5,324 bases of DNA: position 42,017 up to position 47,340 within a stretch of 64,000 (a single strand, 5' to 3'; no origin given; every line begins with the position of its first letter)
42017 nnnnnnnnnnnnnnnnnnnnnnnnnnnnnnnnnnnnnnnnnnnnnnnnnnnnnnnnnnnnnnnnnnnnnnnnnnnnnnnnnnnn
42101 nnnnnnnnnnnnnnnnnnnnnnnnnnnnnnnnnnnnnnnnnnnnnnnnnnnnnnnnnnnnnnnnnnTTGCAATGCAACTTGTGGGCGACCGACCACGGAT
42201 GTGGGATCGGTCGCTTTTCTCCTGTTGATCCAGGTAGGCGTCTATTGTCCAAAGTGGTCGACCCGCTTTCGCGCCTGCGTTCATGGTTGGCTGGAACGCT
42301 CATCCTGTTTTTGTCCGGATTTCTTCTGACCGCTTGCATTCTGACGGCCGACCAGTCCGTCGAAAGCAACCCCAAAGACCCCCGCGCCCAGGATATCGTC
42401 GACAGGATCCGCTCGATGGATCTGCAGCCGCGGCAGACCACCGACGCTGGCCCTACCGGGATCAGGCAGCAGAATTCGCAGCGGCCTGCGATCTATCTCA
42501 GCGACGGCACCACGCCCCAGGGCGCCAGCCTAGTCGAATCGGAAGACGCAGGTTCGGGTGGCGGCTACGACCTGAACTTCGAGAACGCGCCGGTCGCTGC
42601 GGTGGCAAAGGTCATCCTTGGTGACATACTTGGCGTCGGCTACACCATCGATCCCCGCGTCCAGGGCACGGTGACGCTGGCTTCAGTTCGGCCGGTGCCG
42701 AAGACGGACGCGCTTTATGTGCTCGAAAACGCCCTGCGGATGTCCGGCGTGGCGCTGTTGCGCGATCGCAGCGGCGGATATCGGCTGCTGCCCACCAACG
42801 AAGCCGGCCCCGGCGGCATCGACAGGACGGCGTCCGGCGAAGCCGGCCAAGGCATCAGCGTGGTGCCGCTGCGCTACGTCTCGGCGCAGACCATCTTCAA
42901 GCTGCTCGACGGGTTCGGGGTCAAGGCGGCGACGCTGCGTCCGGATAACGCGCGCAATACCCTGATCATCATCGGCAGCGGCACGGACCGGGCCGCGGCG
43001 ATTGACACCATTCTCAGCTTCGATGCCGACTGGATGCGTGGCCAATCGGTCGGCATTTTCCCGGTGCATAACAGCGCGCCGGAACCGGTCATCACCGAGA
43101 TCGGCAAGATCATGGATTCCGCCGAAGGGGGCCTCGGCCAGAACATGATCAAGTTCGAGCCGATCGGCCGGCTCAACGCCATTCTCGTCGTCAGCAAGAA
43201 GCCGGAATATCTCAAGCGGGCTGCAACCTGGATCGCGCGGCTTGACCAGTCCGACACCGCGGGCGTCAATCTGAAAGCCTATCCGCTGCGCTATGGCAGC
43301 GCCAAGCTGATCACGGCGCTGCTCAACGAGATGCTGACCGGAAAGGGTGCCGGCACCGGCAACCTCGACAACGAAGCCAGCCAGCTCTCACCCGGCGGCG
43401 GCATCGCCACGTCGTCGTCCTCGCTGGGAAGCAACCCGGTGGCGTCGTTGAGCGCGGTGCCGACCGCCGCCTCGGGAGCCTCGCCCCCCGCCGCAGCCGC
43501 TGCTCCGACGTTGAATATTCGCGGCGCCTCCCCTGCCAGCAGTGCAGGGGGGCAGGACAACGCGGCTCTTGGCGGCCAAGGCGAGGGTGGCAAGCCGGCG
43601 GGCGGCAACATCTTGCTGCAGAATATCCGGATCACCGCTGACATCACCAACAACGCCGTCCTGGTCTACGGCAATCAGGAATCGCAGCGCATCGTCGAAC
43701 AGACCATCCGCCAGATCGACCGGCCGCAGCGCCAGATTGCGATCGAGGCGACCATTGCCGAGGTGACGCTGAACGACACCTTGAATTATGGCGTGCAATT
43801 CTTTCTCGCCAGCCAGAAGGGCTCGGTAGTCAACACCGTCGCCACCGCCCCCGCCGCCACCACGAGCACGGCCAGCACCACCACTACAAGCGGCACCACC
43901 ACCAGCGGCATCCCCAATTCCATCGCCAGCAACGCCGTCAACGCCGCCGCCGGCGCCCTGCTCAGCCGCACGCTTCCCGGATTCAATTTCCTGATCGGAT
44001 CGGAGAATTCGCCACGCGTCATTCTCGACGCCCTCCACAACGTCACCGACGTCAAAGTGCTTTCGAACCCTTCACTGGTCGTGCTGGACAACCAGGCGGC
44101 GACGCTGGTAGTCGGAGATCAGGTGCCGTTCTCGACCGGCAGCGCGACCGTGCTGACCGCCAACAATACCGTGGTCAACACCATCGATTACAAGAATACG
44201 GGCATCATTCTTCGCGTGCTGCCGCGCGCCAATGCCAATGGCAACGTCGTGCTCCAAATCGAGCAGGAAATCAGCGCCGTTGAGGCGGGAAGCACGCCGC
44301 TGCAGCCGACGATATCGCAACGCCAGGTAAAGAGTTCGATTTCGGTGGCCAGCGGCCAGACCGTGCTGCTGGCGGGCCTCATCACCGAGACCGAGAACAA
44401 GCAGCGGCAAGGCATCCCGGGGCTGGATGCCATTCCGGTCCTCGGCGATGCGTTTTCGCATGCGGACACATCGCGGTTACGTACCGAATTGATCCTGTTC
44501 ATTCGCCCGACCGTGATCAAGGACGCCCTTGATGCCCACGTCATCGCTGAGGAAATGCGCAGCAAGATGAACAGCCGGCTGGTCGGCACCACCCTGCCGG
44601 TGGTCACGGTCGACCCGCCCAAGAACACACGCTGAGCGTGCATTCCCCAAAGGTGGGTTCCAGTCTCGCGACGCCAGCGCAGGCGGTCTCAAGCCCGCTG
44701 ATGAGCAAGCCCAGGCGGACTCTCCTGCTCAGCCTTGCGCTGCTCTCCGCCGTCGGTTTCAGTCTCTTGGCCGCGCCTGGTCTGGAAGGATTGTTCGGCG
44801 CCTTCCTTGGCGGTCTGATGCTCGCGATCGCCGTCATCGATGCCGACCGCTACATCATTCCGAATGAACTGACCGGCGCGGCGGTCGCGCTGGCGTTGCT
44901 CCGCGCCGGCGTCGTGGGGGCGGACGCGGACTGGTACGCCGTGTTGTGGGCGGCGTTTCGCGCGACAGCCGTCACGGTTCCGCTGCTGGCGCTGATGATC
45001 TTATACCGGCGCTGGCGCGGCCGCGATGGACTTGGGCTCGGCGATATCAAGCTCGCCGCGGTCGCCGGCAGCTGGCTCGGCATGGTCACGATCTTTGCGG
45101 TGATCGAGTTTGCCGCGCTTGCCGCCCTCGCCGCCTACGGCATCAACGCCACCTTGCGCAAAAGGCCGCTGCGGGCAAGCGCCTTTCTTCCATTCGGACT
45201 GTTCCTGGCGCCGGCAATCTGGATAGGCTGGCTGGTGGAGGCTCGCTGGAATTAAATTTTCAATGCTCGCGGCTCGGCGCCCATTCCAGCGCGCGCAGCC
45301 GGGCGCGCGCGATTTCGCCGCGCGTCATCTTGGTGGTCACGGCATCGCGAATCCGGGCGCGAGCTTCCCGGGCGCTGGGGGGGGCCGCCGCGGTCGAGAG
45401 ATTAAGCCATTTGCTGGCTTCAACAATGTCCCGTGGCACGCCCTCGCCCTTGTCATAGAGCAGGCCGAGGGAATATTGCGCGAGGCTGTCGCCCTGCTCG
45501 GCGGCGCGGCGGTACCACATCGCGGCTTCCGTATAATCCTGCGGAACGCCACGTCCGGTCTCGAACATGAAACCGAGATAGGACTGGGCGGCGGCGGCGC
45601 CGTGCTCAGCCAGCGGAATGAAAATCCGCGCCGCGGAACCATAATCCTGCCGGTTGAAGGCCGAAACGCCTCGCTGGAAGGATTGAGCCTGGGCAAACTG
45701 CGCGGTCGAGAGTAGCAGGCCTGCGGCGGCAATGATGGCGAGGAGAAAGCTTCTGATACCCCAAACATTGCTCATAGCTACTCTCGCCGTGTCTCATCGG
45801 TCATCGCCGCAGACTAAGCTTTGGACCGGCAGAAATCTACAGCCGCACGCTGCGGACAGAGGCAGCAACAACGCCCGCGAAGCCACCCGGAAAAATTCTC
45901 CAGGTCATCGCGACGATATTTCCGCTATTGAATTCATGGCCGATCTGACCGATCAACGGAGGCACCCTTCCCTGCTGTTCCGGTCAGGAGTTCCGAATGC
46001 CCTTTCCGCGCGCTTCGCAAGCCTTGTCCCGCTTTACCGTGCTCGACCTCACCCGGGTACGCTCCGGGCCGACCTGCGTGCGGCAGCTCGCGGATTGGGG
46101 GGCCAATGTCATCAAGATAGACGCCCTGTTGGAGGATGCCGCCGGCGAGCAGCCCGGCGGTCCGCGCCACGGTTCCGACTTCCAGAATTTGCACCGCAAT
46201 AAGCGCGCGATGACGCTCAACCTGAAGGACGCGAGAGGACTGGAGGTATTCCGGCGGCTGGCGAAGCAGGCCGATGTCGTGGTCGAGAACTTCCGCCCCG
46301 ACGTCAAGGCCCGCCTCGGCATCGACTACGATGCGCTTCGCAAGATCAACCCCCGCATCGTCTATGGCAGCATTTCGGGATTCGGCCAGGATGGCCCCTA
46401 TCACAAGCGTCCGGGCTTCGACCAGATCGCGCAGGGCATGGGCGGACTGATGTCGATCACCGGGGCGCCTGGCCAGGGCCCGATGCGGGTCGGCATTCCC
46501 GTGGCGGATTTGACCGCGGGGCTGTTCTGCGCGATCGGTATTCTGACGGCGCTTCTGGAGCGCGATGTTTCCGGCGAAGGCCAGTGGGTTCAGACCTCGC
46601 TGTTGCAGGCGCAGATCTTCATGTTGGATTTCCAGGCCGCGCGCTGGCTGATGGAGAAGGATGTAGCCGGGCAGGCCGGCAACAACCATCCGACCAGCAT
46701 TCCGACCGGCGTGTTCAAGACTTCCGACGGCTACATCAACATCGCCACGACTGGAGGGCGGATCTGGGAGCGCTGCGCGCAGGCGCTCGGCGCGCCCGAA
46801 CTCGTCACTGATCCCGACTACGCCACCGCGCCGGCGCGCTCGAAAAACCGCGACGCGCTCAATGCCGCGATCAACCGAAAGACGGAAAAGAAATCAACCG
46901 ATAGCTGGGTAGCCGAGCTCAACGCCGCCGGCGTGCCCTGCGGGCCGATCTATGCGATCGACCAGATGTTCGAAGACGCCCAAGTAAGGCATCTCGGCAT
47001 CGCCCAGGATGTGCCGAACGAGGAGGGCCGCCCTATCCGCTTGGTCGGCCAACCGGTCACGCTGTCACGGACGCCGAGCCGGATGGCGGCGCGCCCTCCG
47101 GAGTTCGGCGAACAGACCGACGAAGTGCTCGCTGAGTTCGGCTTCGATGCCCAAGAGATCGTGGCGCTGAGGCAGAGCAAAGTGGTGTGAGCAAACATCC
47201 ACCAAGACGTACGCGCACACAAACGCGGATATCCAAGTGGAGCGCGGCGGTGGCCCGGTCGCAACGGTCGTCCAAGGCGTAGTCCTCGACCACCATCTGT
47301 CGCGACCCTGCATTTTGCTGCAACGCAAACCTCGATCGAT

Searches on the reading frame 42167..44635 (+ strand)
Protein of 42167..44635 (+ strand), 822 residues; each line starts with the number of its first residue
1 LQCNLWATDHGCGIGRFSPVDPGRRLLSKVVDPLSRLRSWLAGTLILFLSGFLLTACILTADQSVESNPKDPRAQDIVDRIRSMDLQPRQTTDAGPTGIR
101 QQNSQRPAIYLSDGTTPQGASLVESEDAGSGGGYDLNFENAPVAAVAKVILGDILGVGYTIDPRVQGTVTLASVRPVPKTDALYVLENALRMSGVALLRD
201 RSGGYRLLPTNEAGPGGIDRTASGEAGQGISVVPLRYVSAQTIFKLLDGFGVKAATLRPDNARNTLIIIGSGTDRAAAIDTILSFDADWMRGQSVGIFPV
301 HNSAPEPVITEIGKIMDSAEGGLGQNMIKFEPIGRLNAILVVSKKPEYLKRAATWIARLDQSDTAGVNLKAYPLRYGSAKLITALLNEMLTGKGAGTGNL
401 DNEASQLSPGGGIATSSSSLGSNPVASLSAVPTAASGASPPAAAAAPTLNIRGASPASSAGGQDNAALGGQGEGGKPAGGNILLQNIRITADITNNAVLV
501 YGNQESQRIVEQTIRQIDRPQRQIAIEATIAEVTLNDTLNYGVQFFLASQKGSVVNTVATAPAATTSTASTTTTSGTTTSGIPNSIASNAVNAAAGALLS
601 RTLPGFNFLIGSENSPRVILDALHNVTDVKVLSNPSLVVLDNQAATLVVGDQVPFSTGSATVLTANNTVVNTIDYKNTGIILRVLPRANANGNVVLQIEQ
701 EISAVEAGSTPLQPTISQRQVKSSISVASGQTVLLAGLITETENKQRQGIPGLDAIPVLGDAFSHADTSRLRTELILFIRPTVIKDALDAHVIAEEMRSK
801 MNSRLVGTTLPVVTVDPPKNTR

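Call 76: search_protein_families(library=pfam, proteins=[window:42167-44635:+], max_evalue=0.0001)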
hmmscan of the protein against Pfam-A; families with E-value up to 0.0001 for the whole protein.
window:42167-44635:+ (822 aa): 3 families
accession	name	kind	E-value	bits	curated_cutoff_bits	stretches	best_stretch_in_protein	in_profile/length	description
PF00263.26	Secretin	-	1.7e-43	148.6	27.5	1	622-785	1-169/169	Bacterial type II and III secretion system protein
PF03958.22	Secretin_N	-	7.7e-30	103.3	28.2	3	371-523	3-69/69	Bacterial type II/III secretion system short domain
PF21305.2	type_II_gspD_N0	-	3.6e-11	43.2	27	1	136-204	1-68/71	GspD-like, N0 domain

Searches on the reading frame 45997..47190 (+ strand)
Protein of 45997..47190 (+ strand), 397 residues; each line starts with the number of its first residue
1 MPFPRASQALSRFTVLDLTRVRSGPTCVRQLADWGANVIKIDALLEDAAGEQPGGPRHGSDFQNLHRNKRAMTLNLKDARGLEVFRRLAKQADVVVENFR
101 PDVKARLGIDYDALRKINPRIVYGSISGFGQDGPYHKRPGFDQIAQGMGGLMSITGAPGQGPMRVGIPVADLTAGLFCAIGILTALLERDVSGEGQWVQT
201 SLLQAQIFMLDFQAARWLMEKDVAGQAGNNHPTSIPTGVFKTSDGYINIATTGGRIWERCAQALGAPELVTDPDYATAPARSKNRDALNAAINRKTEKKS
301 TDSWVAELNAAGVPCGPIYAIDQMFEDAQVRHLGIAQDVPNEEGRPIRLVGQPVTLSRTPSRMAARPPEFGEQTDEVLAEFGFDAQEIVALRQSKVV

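Call 76: search_protein_families(library=pfam, proteins=[window:45997-47190:+], max_evalue=0.0001)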
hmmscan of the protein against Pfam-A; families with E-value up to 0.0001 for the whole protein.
window:45997-47190:+ (397 aa): 1 family
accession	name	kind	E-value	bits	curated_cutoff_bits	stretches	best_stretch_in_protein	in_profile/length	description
PF02515.22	CoA_transf_3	-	6.5e-118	394.4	23.3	1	10-374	1-366/366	CoA-transferase family III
